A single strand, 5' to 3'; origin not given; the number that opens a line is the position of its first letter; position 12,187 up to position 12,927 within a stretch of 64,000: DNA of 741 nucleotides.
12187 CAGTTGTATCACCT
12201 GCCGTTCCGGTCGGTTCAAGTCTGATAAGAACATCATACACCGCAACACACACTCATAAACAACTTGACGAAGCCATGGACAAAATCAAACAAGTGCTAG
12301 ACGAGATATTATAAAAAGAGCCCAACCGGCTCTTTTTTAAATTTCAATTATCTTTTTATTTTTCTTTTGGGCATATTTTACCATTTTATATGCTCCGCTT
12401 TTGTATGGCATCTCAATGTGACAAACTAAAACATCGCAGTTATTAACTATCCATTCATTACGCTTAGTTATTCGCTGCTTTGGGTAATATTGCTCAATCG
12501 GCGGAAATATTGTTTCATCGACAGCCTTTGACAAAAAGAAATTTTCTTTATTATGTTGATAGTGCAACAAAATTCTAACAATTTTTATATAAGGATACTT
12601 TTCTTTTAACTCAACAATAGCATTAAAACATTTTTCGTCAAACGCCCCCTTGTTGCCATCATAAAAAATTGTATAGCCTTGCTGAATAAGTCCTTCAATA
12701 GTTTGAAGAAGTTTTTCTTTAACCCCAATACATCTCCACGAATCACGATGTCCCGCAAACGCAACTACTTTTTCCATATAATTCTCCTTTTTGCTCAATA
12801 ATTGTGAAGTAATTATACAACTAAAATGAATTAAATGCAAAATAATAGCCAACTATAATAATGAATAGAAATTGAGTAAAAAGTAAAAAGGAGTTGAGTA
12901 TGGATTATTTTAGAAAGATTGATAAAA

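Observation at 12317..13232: Divergent SLOG (DUF1273/YpsA-like) and XRE regulator module bracketed by near-identical 22-nt hairpins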

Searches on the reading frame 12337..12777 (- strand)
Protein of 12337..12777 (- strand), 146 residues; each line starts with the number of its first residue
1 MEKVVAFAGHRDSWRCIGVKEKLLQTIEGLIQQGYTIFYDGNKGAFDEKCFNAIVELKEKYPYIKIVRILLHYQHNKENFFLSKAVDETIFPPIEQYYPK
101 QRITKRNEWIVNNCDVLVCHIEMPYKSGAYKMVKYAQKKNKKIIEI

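Call 4: search_protein_families(library=pfam, proteins=[window:12337-12777:-], max_evalue=1)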
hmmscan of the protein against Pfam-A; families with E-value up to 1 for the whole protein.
window:12337-12777:- (146 aa): 2 families
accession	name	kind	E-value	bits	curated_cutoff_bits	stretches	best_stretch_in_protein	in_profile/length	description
PF06908.16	YpsA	-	2.9e-05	24.6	27.7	1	15-141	20-158/168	YspA SLOG family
PF02481.21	DNA_processg_A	-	0.021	14.4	29.6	1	95-144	137-185/212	DNA recombination-mediator protein A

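Call 9: search_protein_families(library=ncbifam, proteins=[window:12337-12777:-], max_evalue=1)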
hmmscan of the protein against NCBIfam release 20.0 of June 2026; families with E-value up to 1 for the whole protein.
window:12337-12777:- (146 aa): 2 families
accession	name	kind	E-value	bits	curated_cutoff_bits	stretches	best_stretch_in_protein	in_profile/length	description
NF010181.0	PRK13660.1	equivalog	0.034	14.1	165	1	19-119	27-135/182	hypothetical protein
NF004685.0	PRK06029.1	subfamily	0.17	11.9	188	1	53-112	108-168/187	UbiX family flavin prenyltransferase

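Call 11: search_protein_families(library=phrogs, proteins=[window:12337-12777:-], max_evalue=0.01)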
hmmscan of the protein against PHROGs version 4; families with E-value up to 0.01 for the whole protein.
window:12337-12777:- (146 aa): 1 family
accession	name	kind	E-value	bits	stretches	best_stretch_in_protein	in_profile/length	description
phrog_289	-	other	2.6e-06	27.6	1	2-144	22-136/500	GTP-binding domain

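Call 12: search_protein_families(library=padloc, proteins=[window:12337-12777:-], max_evalue=0.01)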
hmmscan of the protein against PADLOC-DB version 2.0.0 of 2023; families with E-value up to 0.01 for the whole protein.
window:12337-12777:- (146 aa): 1 family
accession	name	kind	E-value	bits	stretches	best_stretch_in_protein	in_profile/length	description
PDLC03961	ShosA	-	0.0031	14.8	1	93-144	206-256/303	-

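Call 13: find_homologous_proteins(query=window:12340-12777:-, max_evalue=0.001)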
Query window:12340-12777:- (146 aa): 94 proteins with E <= 0.001 among 111 candidates.
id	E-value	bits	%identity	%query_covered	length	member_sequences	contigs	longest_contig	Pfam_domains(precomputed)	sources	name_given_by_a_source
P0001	3.5e-93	327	99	100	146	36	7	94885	PF06908.17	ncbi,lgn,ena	-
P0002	5.8e-77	274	89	100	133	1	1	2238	-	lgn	-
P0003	9.8e-74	264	87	100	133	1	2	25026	-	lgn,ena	-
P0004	8.1e-71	254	77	100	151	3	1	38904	-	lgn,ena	-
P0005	7.7e-58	212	65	100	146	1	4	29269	PF06908.17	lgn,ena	-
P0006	1.2e-57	212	65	99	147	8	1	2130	PF06908.17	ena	-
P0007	5.5e-57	210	63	99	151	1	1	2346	PF06908.17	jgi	jgi:uncharacterized phage-like protein YoqJ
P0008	8.7e-57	209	66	99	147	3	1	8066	-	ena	-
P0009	1.3e-56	208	62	100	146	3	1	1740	PF06908.17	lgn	-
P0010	1.5e-56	208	62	98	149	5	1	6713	PF06908.17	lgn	-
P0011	1.7e-55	205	61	99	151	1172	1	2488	PF06908.17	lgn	-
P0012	2.8e-55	204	64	98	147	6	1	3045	PF06908.17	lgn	-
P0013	2.8e-55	204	60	99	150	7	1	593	-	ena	-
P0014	3.3e-55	204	61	99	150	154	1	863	PF06908.17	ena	-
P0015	3.9e-55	204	63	99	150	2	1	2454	PF06908.17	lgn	-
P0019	8.4e-55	203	61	99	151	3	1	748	PF06908.17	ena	-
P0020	8.8e-55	202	63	99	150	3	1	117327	PF06908.17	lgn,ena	-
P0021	9.7e-55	202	64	99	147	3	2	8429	PF06908.17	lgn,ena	-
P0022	1.6e-54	202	64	99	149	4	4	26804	PF06908.17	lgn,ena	-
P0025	2.9e-54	201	63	99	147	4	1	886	PF06908.17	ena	-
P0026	3.4e-54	201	63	99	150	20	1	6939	PF06908.17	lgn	-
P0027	4.4e-54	200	61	99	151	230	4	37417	PF06908.17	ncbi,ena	-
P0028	6.1e-54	200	62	99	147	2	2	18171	PF06908.17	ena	-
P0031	7.5e-54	199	62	99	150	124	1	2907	PF06908.17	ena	-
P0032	1.1e-53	199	61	99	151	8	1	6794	PF06908.17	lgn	-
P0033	1.2e-53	199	60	99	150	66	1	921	PF06908.17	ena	-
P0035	3.0e-53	197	61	99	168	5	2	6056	PF06908.17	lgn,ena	-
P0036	3.7e-53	197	62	99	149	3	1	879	PF06908.17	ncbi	-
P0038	4.9e-53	197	62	99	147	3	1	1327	PF06908.17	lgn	-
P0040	7.6e-53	196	60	99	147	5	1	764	PF06908.17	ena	-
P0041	7.7e-53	196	63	99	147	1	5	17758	PF06908.17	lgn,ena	-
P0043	3.9e-52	194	58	99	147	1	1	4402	PF06908.17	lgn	-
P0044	4.8e-52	194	58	99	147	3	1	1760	PF06908.17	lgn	-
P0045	6.8e-52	193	60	98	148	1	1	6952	PF06908.17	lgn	-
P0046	8.1e-52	193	60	99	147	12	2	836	PF06908.17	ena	-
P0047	1.1e-51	192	59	95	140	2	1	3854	PF06908.17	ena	-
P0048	1.2e-51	192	59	99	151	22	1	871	PF06908.17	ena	-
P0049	1.2e-51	192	59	98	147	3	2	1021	PF06908.17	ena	-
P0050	1.4e-51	192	60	99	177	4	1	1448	PF06908.17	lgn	-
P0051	1.5e-51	192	59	99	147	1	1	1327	PF06908.17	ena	-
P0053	7.3e-51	190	60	99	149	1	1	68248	PF06908.17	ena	-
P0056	4.6e-50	187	57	99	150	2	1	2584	PF06908.17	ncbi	-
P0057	7.4e-49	183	60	90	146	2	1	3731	PF06908.17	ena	-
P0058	2.2e-48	182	56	99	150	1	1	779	PF06908.17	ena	-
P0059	3.0e-48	181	58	99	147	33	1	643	PF06908.17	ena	-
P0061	3.7e-48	181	56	98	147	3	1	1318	PF06908.17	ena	-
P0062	2.0e-47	179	57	99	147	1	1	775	PF06908.17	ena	-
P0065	3.3e-47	178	57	99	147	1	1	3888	PF06908.17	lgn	-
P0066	4.4e-47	178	56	99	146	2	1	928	PF06908.17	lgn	-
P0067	7.7e-47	177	58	99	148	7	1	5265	PF06908.17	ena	-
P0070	6.2e-46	174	64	79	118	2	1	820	PF06908.17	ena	-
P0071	1.2e-45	173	57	99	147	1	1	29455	PF06908.17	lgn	-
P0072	2.1e-44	169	56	92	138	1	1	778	PF06908.17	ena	-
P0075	2.5e-43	165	55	97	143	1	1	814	PF06908.17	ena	-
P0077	1.8e-42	163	53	99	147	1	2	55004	PF06908.17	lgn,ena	-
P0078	1.8e-42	163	56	99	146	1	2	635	PF06908.17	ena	-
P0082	6.7e-41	157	52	99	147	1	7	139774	PF06908.17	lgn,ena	-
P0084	6.4e-40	154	52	99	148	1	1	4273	PF06908.17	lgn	-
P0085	1.3e-39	153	54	98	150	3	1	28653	PF06908.17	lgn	-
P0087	4.2e-36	142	50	99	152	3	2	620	PF06908.17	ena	-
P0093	2.8e-18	84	36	99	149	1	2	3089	PF06908.17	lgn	-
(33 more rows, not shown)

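Call 15: find_related_loci(query=A1, collection=genome_contigs, flank=4000)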
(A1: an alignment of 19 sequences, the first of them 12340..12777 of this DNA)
Query A1 (146 aa) in genome_contigs; peptide patterns used: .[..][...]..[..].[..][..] (x = any residue, [..] = any of these).
283 stretches matched a pattern; 230 encode a relative of the query (tblastn E <= 1e-3); the best 80 are kept; 80 distinct loci.
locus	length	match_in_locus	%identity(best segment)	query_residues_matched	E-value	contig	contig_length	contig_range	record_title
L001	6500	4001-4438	97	1-146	3e-95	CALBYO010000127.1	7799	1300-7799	MAG TPA_asm: uncultured Firmicutes bacterium isolate SRR1747063_bin.14_CONCOCT_v1.1_MAG genome assembly, contig: ERZ8082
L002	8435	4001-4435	66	2-146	3e-63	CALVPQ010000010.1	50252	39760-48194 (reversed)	MAG: uncultured Clostridia bacterium isolate BRZ_CF__bin29 genome assembly, contig: BRZ_CF__NODE_835_length_50252_cov_13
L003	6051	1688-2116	67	2-144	4e-63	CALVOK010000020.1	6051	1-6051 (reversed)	MAG: uncultured Clostridia bacterium isolate E03__bin100 genome assembly, contig: E03__k127_1077920, whole genome shotgu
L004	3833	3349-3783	66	2-146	9e-63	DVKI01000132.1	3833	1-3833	MAG TPA_asm: Candidatus Caccosoma faecigallinarum isolate 14508 CHK57__C417938_L3833_ERR2241743, whole genome shotgun se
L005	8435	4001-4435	65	2-146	5e-62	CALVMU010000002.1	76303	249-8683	MAG: uncultured Clostridia bacterium isolate BRZ_EH__bin39 genome assembly, contig: BRZ_EH__NODE_589_length_76303_cov_10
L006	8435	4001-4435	65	2-146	5e-61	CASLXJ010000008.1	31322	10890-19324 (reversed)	MAG: uncultured bacterium isolate 8-6_110307.18_1677752973 genome assembly, contig: NODE_431_length_31322_cov_3.924233,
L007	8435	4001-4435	64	2-146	3e-61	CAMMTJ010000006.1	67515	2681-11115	MAG: uncultured Firmicutes bacterium isolate ERR4968593_bin.22_MetaWRAP_v1.1_MAG genome assembly, contig: NODE_202_lengt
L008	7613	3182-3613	65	3-146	3e-60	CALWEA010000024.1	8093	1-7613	MAG: uncultured Clostridia bacterium isolate BRZ_R__bin122 genome assembly, contig: BRZ_R__NODE_13600_length_8093_cov_17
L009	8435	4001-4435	64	2-146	2e-60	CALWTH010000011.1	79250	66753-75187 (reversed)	MAG: uncultured Clostridia bacterium isolate E21__bin298 genome assembly, contig: E21__k127_6959432, whole genome shotgu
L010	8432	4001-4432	64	3-146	4e-60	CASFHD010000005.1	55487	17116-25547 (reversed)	uncultured Christensenella sp. isolate A30_L1_343343_idba_bin.73 genome assembly, contig: A30_L1_343343_idba_bin.73.fa_s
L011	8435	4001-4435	62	2-146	7e-60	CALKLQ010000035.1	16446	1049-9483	MAG TPA_asm: uncultured Clostridia bacterium isolate ERR911987_bin.81_CONCOCT_v1.1_MAG genome assembly, contig: ERZ82470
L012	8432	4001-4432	63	3-146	5e-60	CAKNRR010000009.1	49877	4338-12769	MAG TPA_asm: uncultured Clostridia bacterium isolate ERR3414588_bin.31_metaWRAP_v1.1_MAG genome assembly, contig: NODE_1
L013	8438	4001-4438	61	1-146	9e-60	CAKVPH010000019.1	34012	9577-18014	MAG: uncultured Clostridia bacterium isolate REFINED_METABAT215_TOP10_CONTIGS_1500_ASSEMBLY_K77_MERGED__Hadza_MoBio_hadz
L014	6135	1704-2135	63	3-146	3e-59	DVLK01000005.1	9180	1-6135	MAG TPA_asm: Candidatus Caccovivens faecavium isolate ChiW6-1002 ChiW6__C8011_L9180_SRR5512644, whole genome shotgun seq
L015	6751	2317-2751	64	2-146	4e-59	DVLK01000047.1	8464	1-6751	MAG TPA_asm: Candidatus Caccovivens faecavium isolate ChiW6-1002 ChiW6__C62320_L8464_SRR5512644, whole genome shotgun se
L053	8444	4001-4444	40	2-146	1e-26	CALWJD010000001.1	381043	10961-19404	MAG: uncultured Clostridia bacterium isolate BRZ_N__bin59 genome assembly, contig: BRZ_N__NODE_26_length_381043_cov_10.6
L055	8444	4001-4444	40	2-146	1e-25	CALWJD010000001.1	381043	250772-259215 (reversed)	MAG: uncultured Clostridia bacterium isolate BRZ_N__bin59 genome assembly, contig: BRZ_N__NODE_26_length_381043_cov_10.6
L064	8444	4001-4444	36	2-146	3e-22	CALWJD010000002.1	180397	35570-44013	MAG: uncultured Clostridia bacterium isolate BRZ_N__bin59 genome assembly, contig: BRZ_N__NODE_199_length_180397_cov_10.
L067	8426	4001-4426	36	5-146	7e-21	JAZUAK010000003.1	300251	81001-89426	MAG: Christensenellaceae bacterium isolate T1900045320_YK20190009.MAGScoT_cleanbin_000009 SGB_6348_k141_2359855, whole g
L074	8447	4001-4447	33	2-146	3e-20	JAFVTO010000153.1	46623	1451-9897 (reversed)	MAG: Clostridia bacterium isolate RGIG5382 Sheep_Colon-3__c613243, whole genome shotgun sequence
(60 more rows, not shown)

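Call 21: find_encoding_contigs(protein=P0027, flank=10000, max_places=8)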
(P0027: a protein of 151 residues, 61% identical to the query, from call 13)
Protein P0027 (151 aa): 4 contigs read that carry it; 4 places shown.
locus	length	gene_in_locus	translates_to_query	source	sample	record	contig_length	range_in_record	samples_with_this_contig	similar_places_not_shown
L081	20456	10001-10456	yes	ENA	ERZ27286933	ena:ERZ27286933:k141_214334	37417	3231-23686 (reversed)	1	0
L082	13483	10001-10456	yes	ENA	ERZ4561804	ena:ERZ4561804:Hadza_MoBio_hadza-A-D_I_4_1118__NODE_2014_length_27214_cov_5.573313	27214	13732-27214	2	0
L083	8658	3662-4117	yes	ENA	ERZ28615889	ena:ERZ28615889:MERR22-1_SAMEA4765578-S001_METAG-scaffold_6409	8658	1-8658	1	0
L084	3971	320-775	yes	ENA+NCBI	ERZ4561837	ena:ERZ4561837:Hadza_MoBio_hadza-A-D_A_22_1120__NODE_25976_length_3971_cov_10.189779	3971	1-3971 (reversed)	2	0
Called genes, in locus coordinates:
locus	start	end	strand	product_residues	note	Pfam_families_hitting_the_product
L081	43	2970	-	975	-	-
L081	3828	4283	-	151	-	PF14206:Cys_rich_CPCC (weak)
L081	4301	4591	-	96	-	-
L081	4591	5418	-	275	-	-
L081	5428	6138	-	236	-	PF14386:DUF4417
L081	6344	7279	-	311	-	PF14659:Phage_int_SAM_3, PF00589:Phage_integrase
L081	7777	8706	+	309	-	PF13651:EcoRI_methylase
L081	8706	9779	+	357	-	PF03235:GmrSD_N, PF01844:HNH, PF14279:HNH_5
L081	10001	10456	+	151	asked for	PF06908:YpsA (faint)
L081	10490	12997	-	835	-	PF02463:SMC_N (faint), PF13166:AAA_13, PF13304:AAA_21 (weak)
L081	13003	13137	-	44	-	-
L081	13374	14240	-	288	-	PF08843:AbiEii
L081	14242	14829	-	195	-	-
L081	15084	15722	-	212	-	-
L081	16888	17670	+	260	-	PF20585:Pectate_lyase_5 (weak)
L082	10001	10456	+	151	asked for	PF06908:YpsA (faint)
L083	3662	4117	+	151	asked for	PF06908:YpsA (faint)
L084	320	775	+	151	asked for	PF06908:YpsA (faint)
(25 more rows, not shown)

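Call 27: search_solved_structures(query=A1, max_evalue=1, show_alignments=2)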
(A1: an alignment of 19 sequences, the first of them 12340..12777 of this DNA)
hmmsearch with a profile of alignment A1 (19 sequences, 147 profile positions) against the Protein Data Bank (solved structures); distinct sequences matched with E-value up to 1: 7.
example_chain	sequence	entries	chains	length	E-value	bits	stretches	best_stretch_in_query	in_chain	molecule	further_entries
2nx2_A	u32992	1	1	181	0.0016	21.6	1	19-120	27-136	Hypothetical protein ypsA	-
4ljr_A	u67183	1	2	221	0.012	18.7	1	74-145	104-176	DNA processing chain A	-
4ljk_A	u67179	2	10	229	0.016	18.3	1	74-145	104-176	DNA processing chain A (DprA)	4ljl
5mll_A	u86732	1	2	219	0.017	18.3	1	74-145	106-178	DNA processing chain A (DprA)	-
3jwp_A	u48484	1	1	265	0.034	17.3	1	104-147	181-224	Transcriptional regulatory protein sir2 homologue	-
3u31_A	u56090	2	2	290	0.043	16.9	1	104-147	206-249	Transcriptional regulatory protein sir2 homologue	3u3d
9d80_C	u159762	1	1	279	0.19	14.8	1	27-64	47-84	Tail protein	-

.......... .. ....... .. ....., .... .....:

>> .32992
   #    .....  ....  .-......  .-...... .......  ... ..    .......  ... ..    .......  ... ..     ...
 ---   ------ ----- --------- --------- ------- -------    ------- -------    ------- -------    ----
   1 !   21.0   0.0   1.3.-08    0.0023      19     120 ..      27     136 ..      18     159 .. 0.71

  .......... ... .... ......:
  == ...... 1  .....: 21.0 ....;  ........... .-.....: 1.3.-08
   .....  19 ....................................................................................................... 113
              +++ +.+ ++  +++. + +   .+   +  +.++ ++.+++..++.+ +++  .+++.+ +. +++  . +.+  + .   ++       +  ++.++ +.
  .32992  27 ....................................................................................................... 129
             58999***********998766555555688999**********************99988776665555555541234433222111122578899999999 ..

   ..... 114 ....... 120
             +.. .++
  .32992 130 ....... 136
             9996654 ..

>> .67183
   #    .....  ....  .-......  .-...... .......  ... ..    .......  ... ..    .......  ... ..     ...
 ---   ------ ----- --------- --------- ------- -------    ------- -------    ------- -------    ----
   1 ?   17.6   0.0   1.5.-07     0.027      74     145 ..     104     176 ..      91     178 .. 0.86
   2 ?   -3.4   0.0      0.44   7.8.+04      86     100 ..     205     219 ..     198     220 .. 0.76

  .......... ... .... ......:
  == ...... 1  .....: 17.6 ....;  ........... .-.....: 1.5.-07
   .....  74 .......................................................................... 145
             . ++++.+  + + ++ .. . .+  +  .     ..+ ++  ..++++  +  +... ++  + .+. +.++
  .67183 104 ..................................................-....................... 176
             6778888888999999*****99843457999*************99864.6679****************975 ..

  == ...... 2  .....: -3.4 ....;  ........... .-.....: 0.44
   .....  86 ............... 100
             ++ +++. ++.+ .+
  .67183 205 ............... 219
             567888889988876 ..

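Call 32: search_protein_families(library=pfam, alignment_id=A2, max_evalue=0.00001)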
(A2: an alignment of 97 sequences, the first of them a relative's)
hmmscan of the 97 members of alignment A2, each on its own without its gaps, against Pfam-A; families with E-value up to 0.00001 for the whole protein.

A. member 1, L021:244-1251:- (336 aa): 2 families
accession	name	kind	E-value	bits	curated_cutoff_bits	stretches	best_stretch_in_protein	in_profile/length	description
PF00589.27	Phage_integrase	-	2.9e-28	99.2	27.1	1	147-318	9-169/172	Phage integrase family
PF14659.12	Phage_int_SAM_3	-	1.8e-13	50.9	22.6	1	27-80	2-54/58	Phage integrase, N-terminal SAM-like domain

B. families by the number of members that match (of 97 scanned): 71 families (the first 25 are shown)
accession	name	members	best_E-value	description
PF13304.12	AAA_21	6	2.1e-25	AAA domain, putative AbiEii toxin, Type IV TA system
PF00145.23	DNA_methylase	5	1.1e-111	C-5 cytosine-specific DNA methylase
PF13175.12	AAA_15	4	8e-30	AAA ATPase domain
PF02661.23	Fic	4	1.4e-21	Fic/DOC family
PF02463.25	SMC_N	4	5.6e-14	RecF/RecN/SMC N terminal domain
PF08843.17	AbiEii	3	8.5e-40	Nucleotidyl transferase AbiEii toxin, Type IV TA system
PF00580.27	UvrD-helicase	3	2.5e-30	UvrD/REP helicase N-terminal domain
PF07669.17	Eco57I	3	1.2e-25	Eco57I restriction-modification methylase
PF13589.12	HATPase_c_3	3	4.4e-23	Histidine kinase-, DNA gyrase B-, and HSP90-like ATPase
PF04851.21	ResIII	3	1.4e-17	Type III restriction enzyme, res subunit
PF20469.4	OLD-like_TOPRIM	3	9.4e-16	Overcoming lysogenization defect protein-like, TOPRIM domain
PF01844.29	HNH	3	3e-14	HNH endonuclease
PF10544.15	T5orf172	3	1.3e-11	T5orf172 domain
PF13651.11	EcoRI_methylase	2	1.6e-125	Adenine-specific methyltransferase EcoRI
PF07804.18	HipA_C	2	1.5e-45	HipA-like C-terminal domain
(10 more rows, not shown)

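Call 33: search_protein_families(library=padloc, alignment_id=A2, max_evalue=0.00001)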
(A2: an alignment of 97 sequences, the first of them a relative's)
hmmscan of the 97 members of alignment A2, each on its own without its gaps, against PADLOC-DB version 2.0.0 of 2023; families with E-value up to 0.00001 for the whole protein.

A. member 1, L021:244-1251:- (336 aa): 0 families

B. families by the number of members that match (of 97 scanned): 472 families (the first 25 are shown)
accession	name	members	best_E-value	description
PDLC02335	AbiLi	6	2.2e-73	AbiLi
PDLC03237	MTase_II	6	1.8e-48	Type II methyltransferase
PDLC02980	AriA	6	1.5e-25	-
PDLC04182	HEC-01A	6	2.5e-19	-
PDLC04135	mad3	6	5.9e-15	mads_3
PDLC03272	MTase_II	5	1.7e-108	Type II methyltransferase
PDLC03378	MTase_II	5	2.6e-95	Type II methyltransferase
PDLC00033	DruM2|DruM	5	5.5e-80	DNA cytosine methylase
PDLC03234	MTase_II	5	2.8e-73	Type II methyltransferase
PDLC03326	MTase_II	5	1.9e-57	Type II methyltransferase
PDLC00027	DruM2|DruM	5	1.3e-53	DNA cytosine methylase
PDLC00031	DruM2|DruM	5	2.5e-47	DNA cytosine methylase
PDLC00026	DruM2|DruM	5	6.7e-47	DNA cytosine methylase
PDLC00030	DruM2|DruM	5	2.5e-40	DNA cytosine methylase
PDLC02650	DrmMII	5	1.2e-37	DrmMII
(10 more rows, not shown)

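Call 35: predict_structure(alignment_id=A1)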
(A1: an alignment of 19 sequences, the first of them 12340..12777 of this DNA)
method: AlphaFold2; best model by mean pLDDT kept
length: 146 residues; sequences in the alignment: 19
mean_pLDDT: 91.7   pTM: 0.87
mean pLDDT of the five models: 91.7, 91.3, 90.8, 90.8, 90.3
residues with pLDDT >= 90: 109; 70-90: 27; 50-70: 10; < 50: 0
segments of 3 or more residues with pLDDT < 50: none
pLDDT, mean of each block of 10 residues (from residue 1): 93 89 97 98 93 97 96 69 89 91 95 97 82 97 96
secondary structure, 60 per line:
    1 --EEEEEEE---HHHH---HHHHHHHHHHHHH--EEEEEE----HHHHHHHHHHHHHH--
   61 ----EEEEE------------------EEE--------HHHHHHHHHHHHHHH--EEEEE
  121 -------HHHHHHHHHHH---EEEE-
elements in order: E3-9 H13-16 H20-32 E35-40 H45-58 E65-69 E88-90 H99-113 E116-120 H128-138 E142-145
